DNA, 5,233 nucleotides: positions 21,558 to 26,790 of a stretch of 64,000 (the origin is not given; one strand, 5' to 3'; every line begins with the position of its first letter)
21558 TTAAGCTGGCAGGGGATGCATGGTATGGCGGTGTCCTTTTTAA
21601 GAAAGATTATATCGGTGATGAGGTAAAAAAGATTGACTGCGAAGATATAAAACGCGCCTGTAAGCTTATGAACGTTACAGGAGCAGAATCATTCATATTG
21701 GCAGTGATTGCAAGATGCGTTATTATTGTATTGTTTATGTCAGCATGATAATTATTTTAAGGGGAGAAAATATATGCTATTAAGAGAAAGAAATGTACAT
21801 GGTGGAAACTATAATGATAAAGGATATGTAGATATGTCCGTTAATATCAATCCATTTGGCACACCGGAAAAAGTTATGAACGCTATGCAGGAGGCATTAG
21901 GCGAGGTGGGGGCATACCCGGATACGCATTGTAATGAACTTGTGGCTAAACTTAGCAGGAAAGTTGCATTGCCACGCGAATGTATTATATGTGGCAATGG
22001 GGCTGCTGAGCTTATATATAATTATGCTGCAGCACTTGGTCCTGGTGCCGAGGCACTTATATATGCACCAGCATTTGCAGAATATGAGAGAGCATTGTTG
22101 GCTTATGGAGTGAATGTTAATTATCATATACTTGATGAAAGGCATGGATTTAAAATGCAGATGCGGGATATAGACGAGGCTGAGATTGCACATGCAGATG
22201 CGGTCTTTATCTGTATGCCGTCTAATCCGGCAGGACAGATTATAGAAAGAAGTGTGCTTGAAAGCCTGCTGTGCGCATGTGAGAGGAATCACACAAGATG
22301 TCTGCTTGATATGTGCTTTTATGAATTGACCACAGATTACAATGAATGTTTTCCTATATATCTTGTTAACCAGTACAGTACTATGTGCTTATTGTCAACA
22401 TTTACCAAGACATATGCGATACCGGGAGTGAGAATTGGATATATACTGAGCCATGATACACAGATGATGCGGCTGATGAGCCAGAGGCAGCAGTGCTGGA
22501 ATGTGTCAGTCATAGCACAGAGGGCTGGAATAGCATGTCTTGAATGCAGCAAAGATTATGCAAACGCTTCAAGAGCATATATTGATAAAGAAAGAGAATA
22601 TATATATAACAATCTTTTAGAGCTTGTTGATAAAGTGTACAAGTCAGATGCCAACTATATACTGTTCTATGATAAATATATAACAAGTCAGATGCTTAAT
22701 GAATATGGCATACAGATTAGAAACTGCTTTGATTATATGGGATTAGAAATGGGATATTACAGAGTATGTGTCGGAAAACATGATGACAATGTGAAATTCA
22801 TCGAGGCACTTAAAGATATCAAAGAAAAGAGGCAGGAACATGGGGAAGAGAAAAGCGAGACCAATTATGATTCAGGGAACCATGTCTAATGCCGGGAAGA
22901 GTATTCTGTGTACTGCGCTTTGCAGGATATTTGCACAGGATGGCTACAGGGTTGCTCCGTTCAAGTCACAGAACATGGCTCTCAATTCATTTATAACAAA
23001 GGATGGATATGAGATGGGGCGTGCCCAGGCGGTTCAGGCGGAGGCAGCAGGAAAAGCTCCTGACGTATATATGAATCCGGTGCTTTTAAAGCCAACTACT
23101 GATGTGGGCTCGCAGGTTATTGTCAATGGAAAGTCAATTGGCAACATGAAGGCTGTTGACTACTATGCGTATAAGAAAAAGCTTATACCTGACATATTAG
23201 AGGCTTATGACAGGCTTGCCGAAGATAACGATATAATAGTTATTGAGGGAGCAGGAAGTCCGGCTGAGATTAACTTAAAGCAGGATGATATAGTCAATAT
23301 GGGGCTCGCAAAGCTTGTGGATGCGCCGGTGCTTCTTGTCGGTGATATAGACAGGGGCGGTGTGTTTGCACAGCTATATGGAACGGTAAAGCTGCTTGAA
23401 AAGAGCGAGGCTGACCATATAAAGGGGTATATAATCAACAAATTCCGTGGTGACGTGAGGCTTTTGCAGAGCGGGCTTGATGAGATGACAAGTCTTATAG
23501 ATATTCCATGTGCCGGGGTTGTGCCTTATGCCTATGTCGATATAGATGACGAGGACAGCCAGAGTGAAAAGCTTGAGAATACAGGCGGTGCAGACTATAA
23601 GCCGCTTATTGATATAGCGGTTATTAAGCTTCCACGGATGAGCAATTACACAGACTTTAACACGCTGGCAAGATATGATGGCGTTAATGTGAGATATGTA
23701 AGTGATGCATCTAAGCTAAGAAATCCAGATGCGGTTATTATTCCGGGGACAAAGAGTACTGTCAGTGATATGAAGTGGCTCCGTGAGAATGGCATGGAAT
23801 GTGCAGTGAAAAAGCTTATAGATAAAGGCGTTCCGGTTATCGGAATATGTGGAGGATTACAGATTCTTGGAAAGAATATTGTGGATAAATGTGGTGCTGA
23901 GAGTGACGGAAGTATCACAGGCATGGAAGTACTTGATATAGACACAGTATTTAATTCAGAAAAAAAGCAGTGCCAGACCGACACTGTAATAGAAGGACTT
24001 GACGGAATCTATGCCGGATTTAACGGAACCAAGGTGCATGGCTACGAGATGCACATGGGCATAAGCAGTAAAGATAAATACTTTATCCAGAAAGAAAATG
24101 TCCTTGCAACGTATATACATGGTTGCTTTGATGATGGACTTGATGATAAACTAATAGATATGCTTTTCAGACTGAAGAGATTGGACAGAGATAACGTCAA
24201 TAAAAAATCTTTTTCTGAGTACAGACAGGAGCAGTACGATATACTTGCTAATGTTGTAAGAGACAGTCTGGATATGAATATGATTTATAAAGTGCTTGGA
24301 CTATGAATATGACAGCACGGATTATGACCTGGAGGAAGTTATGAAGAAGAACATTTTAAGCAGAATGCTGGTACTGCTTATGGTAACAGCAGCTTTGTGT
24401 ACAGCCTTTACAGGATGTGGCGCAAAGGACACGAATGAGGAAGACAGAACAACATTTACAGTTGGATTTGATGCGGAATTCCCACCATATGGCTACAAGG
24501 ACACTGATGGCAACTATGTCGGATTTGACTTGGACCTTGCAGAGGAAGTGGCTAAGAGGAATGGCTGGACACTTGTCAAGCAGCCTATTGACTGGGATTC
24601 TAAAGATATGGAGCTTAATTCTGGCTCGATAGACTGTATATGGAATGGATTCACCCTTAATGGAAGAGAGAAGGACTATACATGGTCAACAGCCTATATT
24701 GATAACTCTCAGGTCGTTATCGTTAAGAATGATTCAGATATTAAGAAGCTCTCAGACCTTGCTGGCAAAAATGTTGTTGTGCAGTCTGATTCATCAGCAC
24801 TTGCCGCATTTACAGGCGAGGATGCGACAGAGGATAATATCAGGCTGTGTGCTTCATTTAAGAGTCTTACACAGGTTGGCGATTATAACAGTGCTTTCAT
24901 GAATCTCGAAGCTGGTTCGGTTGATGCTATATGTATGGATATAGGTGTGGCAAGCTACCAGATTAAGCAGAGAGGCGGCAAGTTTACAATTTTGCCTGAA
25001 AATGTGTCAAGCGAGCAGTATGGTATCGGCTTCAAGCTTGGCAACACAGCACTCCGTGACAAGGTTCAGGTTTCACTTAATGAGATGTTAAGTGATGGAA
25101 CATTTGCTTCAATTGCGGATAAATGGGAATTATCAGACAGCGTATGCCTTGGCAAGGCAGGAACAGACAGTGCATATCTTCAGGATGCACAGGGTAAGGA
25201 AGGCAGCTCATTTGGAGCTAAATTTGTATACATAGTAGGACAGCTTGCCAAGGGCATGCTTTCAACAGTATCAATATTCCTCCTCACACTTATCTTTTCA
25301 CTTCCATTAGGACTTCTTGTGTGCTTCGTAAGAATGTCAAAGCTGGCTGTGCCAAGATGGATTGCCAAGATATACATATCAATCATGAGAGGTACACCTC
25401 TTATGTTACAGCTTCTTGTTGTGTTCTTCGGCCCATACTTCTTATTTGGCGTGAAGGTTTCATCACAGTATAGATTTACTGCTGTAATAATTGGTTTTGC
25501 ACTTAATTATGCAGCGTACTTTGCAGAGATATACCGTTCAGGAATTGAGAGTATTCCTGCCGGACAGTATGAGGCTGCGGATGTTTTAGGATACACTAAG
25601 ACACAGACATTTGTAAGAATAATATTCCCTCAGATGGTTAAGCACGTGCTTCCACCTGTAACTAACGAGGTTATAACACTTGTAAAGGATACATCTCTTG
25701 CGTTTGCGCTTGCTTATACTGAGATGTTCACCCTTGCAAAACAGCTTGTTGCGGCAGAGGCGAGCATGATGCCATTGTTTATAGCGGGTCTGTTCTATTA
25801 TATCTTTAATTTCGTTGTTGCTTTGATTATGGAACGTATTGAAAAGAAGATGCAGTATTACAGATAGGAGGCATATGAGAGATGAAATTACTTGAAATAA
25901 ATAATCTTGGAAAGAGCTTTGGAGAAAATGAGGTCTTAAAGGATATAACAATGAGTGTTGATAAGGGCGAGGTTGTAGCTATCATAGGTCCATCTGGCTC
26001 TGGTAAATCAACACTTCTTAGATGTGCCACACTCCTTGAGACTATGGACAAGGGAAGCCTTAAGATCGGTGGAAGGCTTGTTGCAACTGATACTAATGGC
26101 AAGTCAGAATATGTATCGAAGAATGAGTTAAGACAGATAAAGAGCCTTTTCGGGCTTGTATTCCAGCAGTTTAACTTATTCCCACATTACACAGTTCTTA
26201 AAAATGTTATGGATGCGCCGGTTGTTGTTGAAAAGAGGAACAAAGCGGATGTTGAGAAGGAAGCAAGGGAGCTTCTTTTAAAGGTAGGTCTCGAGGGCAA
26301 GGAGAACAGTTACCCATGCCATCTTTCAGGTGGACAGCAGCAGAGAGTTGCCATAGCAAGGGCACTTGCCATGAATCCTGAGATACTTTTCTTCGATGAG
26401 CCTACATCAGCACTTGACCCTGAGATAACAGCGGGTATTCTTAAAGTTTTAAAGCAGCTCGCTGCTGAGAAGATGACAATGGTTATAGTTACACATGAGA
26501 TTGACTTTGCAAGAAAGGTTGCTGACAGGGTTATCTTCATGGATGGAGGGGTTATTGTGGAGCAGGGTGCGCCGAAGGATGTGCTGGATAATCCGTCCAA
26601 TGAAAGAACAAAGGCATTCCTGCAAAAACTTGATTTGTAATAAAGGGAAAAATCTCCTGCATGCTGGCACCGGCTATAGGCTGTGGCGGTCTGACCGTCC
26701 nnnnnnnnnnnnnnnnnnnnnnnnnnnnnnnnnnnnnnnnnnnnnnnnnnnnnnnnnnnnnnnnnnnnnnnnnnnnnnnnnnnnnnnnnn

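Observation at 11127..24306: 13-kb cobamide salvage/remodeling operon with no detectable cobalamin riboswitch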

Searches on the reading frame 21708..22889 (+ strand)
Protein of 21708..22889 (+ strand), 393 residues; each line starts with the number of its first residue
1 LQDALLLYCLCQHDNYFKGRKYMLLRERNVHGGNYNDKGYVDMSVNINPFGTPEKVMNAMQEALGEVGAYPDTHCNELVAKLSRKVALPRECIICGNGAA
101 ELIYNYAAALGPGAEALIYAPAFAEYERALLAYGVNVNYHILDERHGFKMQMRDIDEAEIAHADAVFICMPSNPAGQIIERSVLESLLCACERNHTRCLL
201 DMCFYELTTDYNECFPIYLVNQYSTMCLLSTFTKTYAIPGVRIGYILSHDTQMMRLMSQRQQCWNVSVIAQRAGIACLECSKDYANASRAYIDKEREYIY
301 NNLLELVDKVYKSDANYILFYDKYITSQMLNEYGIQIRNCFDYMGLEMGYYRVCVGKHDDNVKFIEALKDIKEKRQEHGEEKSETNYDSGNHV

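Call 7: search_protein_families(library=pfam, proteins=[window:21708-22889:+])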
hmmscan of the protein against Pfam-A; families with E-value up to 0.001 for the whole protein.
window:21708-22889:+ (393 aa): 1 family
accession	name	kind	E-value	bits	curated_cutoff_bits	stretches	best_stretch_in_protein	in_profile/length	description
PF00155.27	Aminotran_1_2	-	2.9e-40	139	19.7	1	40-367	3-360/361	Aminotransferase class I and II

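Call 12: search_protein_families(library=ncbifam, proteins=[window:21708-22889:+])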
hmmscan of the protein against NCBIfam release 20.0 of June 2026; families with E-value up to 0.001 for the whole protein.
window:21708-22889:+ (393 aa): 61 families (the best 25 are shown)
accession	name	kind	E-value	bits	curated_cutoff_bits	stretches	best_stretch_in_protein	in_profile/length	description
TIGR01140.1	L_thr_O3P_dcar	equivalog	1.1e-64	218.7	290.55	1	35-369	14-331/331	threonine-phosphate decarboxylase CobD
TIGR01141.1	hisC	equivalog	2.8e-58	197.5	276.55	1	35-371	17-349/349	histidinol-phosphate transaminase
NF005915.1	PRK07908.1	equivalog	2.3e-43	148.8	360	1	29-369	3-332/332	Rv2231c family histidinol phosphate aminotransferase CobC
NF003496.0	PRK05166.1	equivalog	5.4e-40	137.3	540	1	40-373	38-371/373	histidinol-phosphate transaminase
NF053748.1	bifunc_CobBC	exception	9.7e-39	133.3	950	1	29-368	471-796/797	bifunctional hydrogenobyrinic acid a,c-diamide synthase/histidinol phosphate aminotransferase CobBC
NF002878.0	PRK03321.1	subfamily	2e-35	122.2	374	1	40-373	24-350/352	histidinol-phosphate transaminase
NF005021.0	PRK06425.1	equivalog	5.1e-34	117.8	353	1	36-371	16-330/335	histidinol-phosphate aminotransferase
NF002877.0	PRK03317.1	equivalog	6.9e-34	117.2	409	1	41-376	34-371/374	histidinol-phosphate transaminase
NF006225.0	PRK08354.1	equivalog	5.5e-31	108.1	288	1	28-373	5-317/318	putative aminotransferase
NF041364.1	GntC_guanitoxin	equivalog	9.5e-25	87.2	415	1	89-367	59-349/356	guanitoxin biosynthesis PLP-dependent (S)-gamma-hydroxy-L-arginine cyclodehydratase GntC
NF006580.0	PRK09105.1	subfamily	1.2e-24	86.9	444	1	37-374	45-373/375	pyridoxal phosphate-dependent aminotransferase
NF005744.0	PRK07568.1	subfamily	4.2e-22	78.5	389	1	51-310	43-312/398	pyridoxal phosphate-dependent aminotransferase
NF041091.1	asp_aminotase_Arch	equivalog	1.6e-21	76.6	550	1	49-321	38-317/376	aspartate aminotransferase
NF005817.0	PRK07683.1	equivalog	9.7e-21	73.9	575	1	39-321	29-321/387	aminotransferase A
NF005816.0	PRK07682.1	equivalog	2.5e-20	72.5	620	1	89-317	89-319/390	aminotransferase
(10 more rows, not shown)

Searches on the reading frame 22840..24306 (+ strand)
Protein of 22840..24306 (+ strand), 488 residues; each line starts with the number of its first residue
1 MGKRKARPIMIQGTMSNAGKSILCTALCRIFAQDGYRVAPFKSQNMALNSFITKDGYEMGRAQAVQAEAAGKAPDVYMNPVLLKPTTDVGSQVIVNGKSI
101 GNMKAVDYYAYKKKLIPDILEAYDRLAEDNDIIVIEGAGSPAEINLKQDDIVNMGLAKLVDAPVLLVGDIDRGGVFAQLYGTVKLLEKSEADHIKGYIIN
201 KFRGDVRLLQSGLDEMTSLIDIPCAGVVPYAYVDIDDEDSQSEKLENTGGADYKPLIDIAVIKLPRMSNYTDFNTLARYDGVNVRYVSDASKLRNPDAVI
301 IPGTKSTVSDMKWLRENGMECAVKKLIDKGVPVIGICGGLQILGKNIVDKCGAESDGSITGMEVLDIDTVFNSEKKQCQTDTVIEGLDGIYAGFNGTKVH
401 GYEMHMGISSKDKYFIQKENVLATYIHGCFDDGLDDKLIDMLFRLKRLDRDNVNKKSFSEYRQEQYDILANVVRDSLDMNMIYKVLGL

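Call 7: search_protein_families(library=pfam, proteins=[window:22840-24306:+])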
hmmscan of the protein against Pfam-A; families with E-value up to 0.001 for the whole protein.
window:22840-24306:+ (488 aa): 5 families
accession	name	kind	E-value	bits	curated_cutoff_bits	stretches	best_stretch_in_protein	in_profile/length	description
PF07685.20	GATase_3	-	2.1e-45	155.2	27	1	258-432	1-193/196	CobB/CobQ-like glutamine amidotransferase domain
PF01656.29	CbiA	-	3.1e-21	76.1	25.4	1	9-230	1-111/125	CobQ/CobB/MinD/ParA nucleotide binding domain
PF13500.12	AAA_26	-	7.5e-18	65.5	27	1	8-230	2-190/198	AAA domain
PF00117.34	GATase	-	9.3e-07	29.1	22.8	1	289-405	32-134/190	Glutamine amidotransferase class-I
PF01174.25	SNO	-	2.1e-06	28.2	27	1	284-391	22-122/188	SNO glutamine amidotransferase family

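Call 12: search_protein_families(library=ncbifam, proteins=[window:22840-24306:+])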
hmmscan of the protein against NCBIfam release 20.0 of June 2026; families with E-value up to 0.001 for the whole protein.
window:22840-24306:+ (488 aa): 19 families
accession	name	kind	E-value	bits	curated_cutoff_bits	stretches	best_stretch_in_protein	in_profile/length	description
NF001989.1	PRK00784.1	equivalog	1.4e-181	604.4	273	1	8-486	2-479/480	cobyric acid synthase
TIGR00313.1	cobQ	equivalog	2.7e-146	488.2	309.9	1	9-482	1-477/477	cobyric acid synthase CobQ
NF002204.1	PRK01077.1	equivalog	4.3e-14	52.3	254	1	297-412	279-389/420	cobyrinic acid a,c-diamide synthase CobB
TIGR00379.1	cobB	subfamily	2.8e-13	49.6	261.4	1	282-407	271-392/449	cobyrinic/hydrogenobyrinic acid a,c-diamide synthase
NF033195.1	F430_CfbB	exception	1.4e-09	37.3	560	1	270-406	262-397/451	Ni-sirohydrochlorin a,c-diamide synthase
TIGR01855.1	IMP_synth_hisH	equivalog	2.5e-09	37.2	105.4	1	267-352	8-93/198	imidazole glycerol phosphate synthase subunit HisH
TIGR03800.1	PLP_synth_Pdx2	equivalog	3.6e-09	36.8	105.55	1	280-372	21-105/184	pyridoxal 5'-phosphate synthase glutaminase subunit PdxT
NF004921.0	PRK06278.1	equivalog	4.5e-09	35.7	354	0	290-367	31-102/482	cobyrinic acid a,c-diamide synthase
NF010608.0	PRK14004.1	equivalog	2.9e-07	30.4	216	1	284-360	26-102/210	imidazole glycerol phosphate synthase subunit HisH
NF052463.1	L2IsogltmlsynGatDStaph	equivalog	4.8e-07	29.8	450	1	294-430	49-190/237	lipid II isoglutaminyl synthase subunit GatD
TIGR01737.1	FGAM_synth_I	equivalog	1.6e-06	27.6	177.8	1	258-343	2-91/228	phosphoribosylformylglycinamidine synthase I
NF004167.0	PRK05632.1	equivalog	6.8e-06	24.9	418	1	9-203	5-176/708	phosphate acetyltransferase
NF002957.0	PRK03619.1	equivalog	1.3e-05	24.6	212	1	258-344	2-93/222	phosphoribosylformylglycinamidine synthase subunit PurQ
NF010471.0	PRK13896.1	equivalog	2.3e-05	23.6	693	0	292-407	271-380/433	cobyrinic acid a,c-diamide synthase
NF006562.0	PRK09065.1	equivalog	3.2e-05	23.6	205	1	288-368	49-128/242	glutamine amidotransferase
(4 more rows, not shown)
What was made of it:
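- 22840..24306 (+): CobQ/CbiP, cobyric acid synthase. NCBIfam NF001989, 604 bits (call 12).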

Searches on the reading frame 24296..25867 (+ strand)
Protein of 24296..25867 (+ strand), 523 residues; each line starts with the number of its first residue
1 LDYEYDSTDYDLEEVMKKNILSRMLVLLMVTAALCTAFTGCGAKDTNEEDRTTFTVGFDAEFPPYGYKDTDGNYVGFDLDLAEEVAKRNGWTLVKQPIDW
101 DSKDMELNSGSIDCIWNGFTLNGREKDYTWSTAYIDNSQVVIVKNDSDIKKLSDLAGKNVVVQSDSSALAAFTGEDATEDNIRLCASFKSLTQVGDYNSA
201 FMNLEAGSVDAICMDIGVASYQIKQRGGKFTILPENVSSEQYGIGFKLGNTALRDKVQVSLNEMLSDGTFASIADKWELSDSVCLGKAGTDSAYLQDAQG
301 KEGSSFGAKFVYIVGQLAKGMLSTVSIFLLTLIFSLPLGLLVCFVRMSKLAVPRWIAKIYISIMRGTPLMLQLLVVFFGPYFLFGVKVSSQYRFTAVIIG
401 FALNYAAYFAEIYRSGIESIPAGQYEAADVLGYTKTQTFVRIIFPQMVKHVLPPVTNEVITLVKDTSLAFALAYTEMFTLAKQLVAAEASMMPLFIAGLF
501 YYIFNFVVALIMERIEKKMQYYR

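Call 7: search_protein_families(library=pfam, proteins=[window:24296-25867:+])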
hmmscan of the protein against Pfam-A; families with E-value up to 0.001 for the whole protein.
window:24296-25867:+ (523 aa): 4 families
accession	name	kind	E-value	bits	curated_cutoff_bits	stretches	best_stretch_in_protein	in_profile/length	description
PF00497.25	SBP_bac_3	-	9.2e-30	103.5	26.4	1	55-277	2-129/132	Bacterial extracellular solute-binding proteins, family 3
PF00528.27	BPD_transp_1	-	6.6e-22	78.6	26.4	1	336-520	2-183/184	Binding-protein-dependent transport system inner membrane component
PF12974.12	Phosphonate-bd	-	2.2e-06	27.7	27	1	139-225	87-173/242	ABC transporter, phosphonate, periplasmic substrate-binding protein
PF09084.16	NMT1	-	0.00094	19.6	20.5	0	136-233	72-166/216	NMT1/THI5 like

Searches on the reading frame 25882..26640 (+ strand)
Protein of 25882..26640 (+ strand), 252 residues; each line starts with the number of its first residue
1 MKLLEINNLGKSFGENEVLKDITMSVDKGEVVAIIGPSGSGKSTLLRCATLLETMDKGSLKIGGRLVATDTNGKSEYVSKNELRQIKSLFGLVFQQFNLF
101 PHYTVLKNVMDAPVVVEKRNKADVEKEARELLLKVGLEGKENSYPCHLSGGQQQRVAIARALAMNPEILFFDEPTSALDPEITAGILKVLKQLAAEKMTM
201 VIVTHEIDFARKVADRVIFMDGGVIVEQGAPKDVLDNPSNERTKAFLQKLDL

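Call 7: search_protein_families(library=pfam, proteins=[window:25882-26640:+])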
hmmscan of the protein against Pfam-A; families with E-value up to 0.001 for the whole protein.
window:25882-26640:+ (252 aa): 8 families
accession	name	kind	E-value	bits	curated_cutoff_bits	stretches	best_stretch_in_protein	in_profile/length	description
PF00005.33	ABC_tran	-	4.6e-34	118.4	25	1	19-176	1-137/137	ABC transporter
PF13304.12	AAA_21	-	8.7e-14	52.7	27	2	147-205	237-298/304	AAA domain, putative AbiEii toxin, Type IV TA system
PF02463.25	SMC_N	-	4.6e-08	33.2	40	1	11-213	11-205/220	RecF/RecN/SMC N terminal domain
PF20703.3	nSTAND1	-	9.6e-06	25.9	27.1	1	13-55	17-59/379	Novel STAND NTPase 1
PF13555.12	AAA_29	-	4.1e-05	23.7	27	1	23-46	16-39/61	P-loop containing region of AAA domain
PF09818.15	ABC_ATPase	-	0.00032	20.3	23.2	0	24-48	75-98/283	P-loop domain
PF13476.12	AAA_23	-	0.00046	21.3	27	0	5-51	3-41/201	AAA domain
PF25199.1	nSTAND_NTPase5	-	0.00046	20.5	34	0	17-49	27-61/145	Novel STAND NTPase 5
